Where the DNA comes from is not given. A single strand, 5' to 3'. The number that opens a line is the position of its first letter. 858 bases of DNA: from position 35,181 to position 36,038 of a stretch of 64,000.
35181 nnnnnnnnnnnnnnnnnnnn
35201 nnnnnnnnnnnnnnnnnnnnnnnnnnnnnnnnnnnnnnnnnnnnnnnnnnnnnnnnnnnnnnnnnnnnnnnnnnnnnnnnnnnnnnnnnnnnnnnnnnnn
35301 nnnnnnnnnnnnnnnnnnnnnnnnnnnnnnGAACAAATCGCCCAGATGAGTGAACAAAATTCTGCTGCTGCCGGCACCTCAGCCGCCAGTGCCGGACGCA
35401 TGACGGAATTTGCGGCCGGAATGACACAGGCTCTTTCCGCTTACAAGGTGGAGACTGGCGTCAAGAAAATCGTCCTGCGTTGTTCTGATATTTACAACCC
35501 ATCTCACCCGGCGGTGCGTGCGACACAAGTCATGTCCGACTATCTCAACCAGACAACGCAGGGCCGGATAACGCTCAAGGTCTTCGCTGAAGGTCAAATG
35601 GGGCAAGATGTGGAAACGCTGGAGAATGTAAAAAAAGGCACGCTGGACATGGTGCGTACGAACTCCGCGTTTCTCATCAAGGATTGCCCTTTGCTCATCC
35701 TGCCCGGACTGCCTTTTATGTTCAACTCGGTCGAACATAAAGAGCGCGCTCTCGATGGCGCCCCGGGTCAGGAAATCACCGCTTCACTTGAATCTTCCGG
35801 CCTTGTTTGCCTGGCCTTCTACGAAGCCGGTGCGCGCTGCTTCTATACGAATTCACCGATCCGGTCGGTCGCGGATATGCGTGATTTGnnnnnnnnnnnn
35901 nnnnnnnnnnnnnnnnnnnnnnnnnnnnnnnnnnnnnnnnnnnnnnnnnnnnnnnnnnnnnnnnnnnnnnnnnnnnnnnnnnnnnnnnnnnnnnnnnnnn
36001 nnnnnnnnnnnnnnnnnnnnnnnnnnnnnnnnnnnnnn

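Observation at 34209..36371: Chemoreceptor with a TRAP DctP solute-binding domain fused on the cytoplasmic side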

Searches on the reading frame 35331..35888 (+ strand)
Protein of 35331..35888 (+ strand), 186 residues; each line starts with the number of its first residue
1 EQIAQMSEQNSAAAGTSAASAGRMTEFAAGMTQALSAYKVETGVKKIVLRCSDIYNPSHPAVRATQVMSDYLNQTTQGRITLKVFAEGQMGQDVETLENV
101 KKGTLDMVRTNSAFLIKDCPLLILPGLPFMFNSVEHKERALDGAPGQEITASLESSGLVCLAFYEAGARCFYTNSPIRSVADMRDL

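Call 44: find_related_loci(query=A3, collection=genome_contigs, flank=8000)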
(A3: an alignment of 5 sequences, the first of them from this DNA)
Query A3 (186 aa) in genome_contigs; peptide patterns used: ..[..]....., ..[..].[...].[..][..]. (x = any residue, [..] = any of these).
599 stretches matched a pattern (row limit reached: there are more); 463 encode a relative of the query (tblastn E <= 1e-3); the best 80 are kept; 80 distinct loci.
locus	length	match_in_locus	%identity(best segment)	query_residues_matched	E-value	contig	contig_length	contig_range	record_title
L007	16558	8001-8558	53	1-186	2e-64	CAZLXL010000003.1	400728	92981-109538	MAG TPA_asm: uncultured Propionivibrio sp. isolate SRP239243_co2_9 genome assembly, contig: NODE_4_length_400728_cov_10.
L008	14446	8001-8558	57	1-186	5e-64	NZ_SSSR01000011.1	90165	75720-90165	Propionivibrio limicola strain GolChi1 DSM6832_NODE_11_length_90165_cov_461.94, whole genome shotgun sequence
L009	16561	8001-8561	53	1-186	8e-58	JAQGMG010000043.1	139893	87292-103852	MAG: Rhodocyclales bacterium isolate RYN_555 scaffold_3092592, whole genome shotgun sequence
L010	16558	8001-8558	47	1-186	2e-57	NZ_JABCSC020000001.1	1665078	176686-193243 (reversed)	Uliginosibacterium aquaticum strain IMCC34675 NODE_1_length_1665078_cov_124.939888, whole genome shotgun sequence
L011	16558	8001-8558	46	1-186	1e-56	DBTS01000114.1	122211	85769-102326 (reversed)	MAG TPA_asm: Rhodocyclaceae bacterium UBA1310 UBA1310_contig_3460, whole genome shotgun sequence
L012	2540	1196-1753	51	1-186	1e-56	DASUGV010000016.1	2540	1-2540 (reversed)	MAG TPA_asm: Rhodocyclaceae bacterium isolate SMAG_U1415 k141_820158, whole genome shotgun sequence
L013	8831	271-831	52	1-186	3e-56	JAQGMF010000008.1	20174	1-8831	MAG: Rhodocyclales bacterium isolate RYN_554 scaffold_2364638, whole genome shotgun sequence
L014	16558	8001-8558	47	1-186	2e-55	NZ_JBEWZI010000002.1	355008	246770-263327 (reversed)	Uliginosibacterium flavum strain KACC:17644 NODE_2_length_355008_cov_43.676909, whole genome shotgun sequence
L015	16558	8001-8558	46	1-186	3e-55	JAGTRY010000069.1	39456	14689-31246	MAG: Proteobacteria bacterium isolate CTSoil_126 scaffold_1466, whole genome shotgun sequence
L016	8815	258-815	49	1-186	3e-55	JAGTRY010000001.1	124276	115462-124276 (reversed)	MAG: Proteobacteria bacterium isolate CTSoil_126 scaffold_37, whole genome shotgun sequence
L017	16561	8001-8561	48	1-186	3e-54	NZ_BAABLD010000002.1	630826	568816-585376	Viridibacterium curvum strain JCM 18715 sequence02, whole genome shotgun sequence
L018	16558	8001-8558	47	1-186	6e-54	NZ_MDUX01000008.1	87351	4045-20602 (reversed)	Candidatus Dactylopiibacterium carminicum isolate END1 NODE_133_length_87351_cov_9.68434_ID_365, whole genome shotgun se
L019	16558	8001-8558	47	1-186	1e-53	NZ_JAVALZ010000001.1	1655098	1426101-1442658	Uliginosibacterium sp. 31-16 NODE_1_length_1655098_cov_55.158303, whole genome shotgun sequence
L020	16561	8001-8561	49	1-186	2e-53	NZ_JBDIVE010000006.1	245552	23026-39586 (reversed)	Uliginosibacterium sediminicola strain M1-21 KACC19271_scaffold6, whole genome shotgun sequence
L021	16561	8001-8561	48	1-186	7e-53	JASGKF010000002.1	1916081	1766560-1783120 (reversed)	MAG: Rhodocyclaceae bacterium isolate 5N546 JMF-2111-06-0005.ont.bin.546_1, whole genome shotgun sequence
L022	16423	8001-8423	52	46-186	5e-48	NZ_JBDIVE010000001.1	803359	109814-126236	Uliginosibacterium sediminicola strain M1-21 KACC19271_scaffold1, whole genome shotgun sequence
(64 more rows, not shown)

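Call 48: search_protein_families(library=pfam, proteins=[L017:1-1409:-, L009:4025-5125:+, L009:598-1854:+, L021:2576-3415:+, L017:3262-4557:-, L020:4591-5736:+, L010:10434-12638:+, L017:9116-10096:-, L021:10196-12013:-, L007:9221-10378:+], max_evalue=0.00001)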
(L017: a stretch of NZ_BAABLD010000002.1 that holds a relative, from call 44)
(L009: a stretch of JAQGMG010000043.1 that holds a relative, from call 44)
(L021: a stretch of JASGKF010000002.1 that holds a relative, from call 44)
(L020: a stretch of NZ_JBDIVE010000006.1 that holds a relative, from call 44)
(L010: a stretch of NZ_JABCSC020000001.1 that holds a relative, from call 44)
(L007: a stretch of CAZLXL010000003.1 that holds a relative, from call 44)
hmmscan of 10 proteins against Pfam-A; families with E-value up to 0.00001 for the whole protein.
L017:1-1409:- (469 aa): 4 families
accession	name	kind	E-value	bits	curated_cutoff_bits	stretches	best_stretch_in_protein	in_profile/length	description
PF02463.25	SMC_N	-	1.1e-33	117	40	1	83-270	2-136/220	RecF/RecN/SMC N terminal domain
PF13476.12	AAA_23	-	8.7e-15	56.3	27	1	85-305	1-197/201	AAA domain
PF13304.12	AAA_21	-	1.4e-06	29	27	1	107-165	2-65/304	AAA domain, putative AbiEii toxin, Type IV TA system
PF00005.33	ABC_tran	-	4.4e-06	27.8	25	0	101-164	8-65/137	ABC transporter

L009:4025-5125:+ (366 aa): 7 families
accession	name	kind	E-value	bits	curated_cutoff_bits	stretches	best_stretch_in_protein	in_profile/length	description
PF05175.20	MTS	-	9.1e-18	64.9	23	1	197-285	33-115/170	Methyltransferase small domain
PF13847.12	Methyltransf_31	-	1.7e-10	41.2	27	1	198-332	6-113/145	Methyltransferase domain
PF13649.12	Methyltransf_25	-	3.4e-09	37.7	27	1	200-283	2-81/97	Methyltransferase domain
PF09445.16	Methyltransf_15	-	1.7e-08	34.7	22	1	200-278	5-81/165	RNA cap guanine-N2 methyltransferase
PF03602.21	Cons_hypoth95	-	5.2e-08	33.2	24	1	183-286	29-131/182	Conserved hypothetical protein 95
PF05971.18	Methyltransf_10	-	8.3e-07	29.1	23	1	195-283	102-192/299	RNA methyltransferase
PF13489.12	Methyltransf_23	-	1.1e-06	28.9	27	1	180-339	7-127/164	Methyltransferase domain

L009:598-1854:+ (418 aa): 1 family
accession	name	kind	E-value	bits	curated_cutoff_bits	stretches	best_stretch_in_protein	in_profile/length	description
PF00155.27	Aminotran_1_2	-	3.3e-52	178.3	19.7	1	49-401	4-349/361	Aminotransferase class I and II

L021:2576-3415:+ (279 aa): 3 families
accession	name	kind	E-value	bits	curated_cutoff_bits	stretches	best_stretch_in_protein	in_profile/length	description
PF14805.11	THDPS_N_2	-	1.6e-26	92.7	25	1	11-75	2-66/67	Tetrahydrodipicolinate N-succinyltransferase N-terminal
PF14602.12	Hexapep_2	-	2.9e-14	52.9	27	1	182-216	1-33/34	Hexapeptide repeat of succinyl-transferase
PF00132.30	Hexapep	-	1.4e-13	50.3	27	1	182-217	1-36/36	Bacterial transferase hexapeptide (six repeats)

L017:3262-4557:- (431 aa): 0 families

L020:4591-5736:+ (381 aa): 2 families
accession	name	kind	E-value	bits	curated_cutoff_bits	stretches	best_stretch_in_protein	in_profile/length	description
PF01546.33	Peptidase_M20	-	8.3e-46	156.9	24.6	1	69-377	2-205/206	Peptidase family M20/M25/M40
PF07687.19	M20_dimer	-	2.9e-27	95.1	21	1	181-288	1-106/107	Peptidase dimerisation domain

L010:10434-12638:+ (734 aa): 4 families
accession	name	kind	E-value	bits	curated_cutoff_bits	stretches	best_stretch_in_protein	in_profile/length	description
PF21348.3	RGL11_C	-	4e-246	817.9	27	1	243-727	1-488/490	Rhamnogalacturonan lyase family 11, C-terminal domain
PF18370.7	RGI_lyase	-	3.1e-30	104.8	27.8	1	157-236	3-82/86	Rhamnogalacturonan I lyases beta-sheet domain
PF13517.12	FG-GAP_3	-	2.3e-09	38.1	26.9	0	445-493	18-60/61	FG-GAP-like repeat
PF01839.29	FG-GAP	-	3.6e-07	30.4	22.1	0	480-496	6-22/37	FG-GAP repeat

L017:9116-10096:- (326 aa): 0 families

L021:10196-12013:- (605 aa): 3 families
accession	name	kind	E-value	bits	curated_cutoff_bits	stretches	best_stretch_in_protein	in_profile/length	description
PF06472.20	ABC_membrane_2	-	3.2e-58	197.7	24.4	1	51-327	2-268/269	ABC transporter transmembrane region 2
PF05992.17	SbmA_BacA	-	8.5e-25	88.3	24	1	64-374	9-310/315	SbmA/BacA-like family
PF00005.33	ABC_tran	-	7.5e-16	59.4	25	1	413-544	2-136/137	ABC transporter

L007:9221-10378:+ (385 aa): 0 families

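Call 66: search_protein_families(library=pfam, proteins=[L022:2754-3893:+, L022:3960-4694:+, L022:4691-5479:+, L022:5392-6414:-, L022:6746-7657:+, L022:7875-8936:+, L022:9062-9553:+, L022:9403-10866:+, L022:10951-11697:+, L022:11673-12842:+], max_evalue=0.00001)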
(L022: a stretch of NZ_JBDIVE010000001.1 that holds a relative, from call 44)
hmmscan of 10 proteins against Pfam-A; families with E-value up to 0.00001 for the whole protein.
L022:2754-3893:+ (379 aa): 1 family
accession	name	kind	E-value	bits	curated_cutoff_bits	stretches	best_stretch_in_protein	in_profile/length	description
PF01095.25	Pectinesterase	-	2.9e-42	144.9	27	1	50-374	7-295/298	Pectinesterase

L022:3960-4694:+ (244 aa): 1 family
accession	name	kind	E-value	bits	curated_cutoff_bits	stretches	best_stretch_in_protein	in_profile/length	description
PF03588.20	Leu_Phe_trans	-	7e-76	253.9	22.7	1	35-204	1-171/171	Leucyl/phenylalanyl-tRNA protein transferase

L022:4691-5479:+ (262 aa): 2 families
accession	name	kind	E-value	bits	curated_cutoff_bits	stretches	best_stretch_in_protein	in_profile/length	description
PF04377.21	ATE_C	-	1.4e-42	145.6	25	1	124-243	2-119/122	Arginine-tRNA-protein transferase, C terminus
PF04376.19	ATE_N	-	3.2e-26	91.8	27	1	34-103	2-72/72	Arginine-tRNA-protein transferase, N terminus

L022:5392-6414:- (340 aa): 0 families

L022:6746-7657:+ (303 aa): 1 family
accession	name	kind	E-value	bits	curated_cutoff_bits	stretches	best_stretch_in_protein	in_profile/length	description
PF08450.18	SGL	-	7.2e-75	252.2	26.3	1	24-270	1-245/246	SMP-30/Gluconolactonase/LRE-like region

L022:7875-8936:+ (353 aa): 1 family
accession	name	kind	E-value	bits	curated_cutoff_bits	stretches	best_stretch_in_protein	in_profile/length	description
PF03480.18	DctP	-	1.2e-83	281.2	23.4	1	49-327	2-283/286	Bacterial extracellular solute-binding protein, family 7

L022:9062-9553:+ (163 aa): 1 family
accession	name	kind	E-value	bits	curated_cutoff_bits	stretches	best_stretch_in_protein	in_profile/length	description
PF04290.18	DctQ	-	3.8e-22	79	28.3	1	24-154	1-131/132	Tripartite ATP-independent periplasmic transporters, DctQ component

L022:9403-10866:+ (487 aa): 1 family
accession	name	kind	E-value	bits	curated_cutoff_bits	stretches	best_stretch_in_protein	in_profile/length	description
PF06808.19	DctM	-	7.4e-108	361.4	23.8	1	55-473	2-413/413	Tripartite ATP-independent periplasmic transporter, DctM component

L022:10951-11697:+ (248 aa): 1 family
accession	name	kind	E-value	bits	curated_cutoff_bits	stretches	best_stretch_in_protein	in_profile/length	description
PF03372.29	Exo_endo_phos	-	1e-23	84.7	24.5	1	7-238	1-225/225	Endonuclease/Exonuclease/phosphatase family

L022:11673-12842:+ (389 aa): 2 families
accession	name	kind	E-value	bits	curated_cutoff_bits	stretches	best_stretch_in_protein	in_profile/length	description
PF13091.12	PLDc_2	-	1.9e-44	151.1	27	2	221-345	2-129/132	PLD-like domain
PF00614.28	PLDc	-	5.3e-10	39.3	21.9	0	116-139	4-27/28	Phospholipase D Active site motif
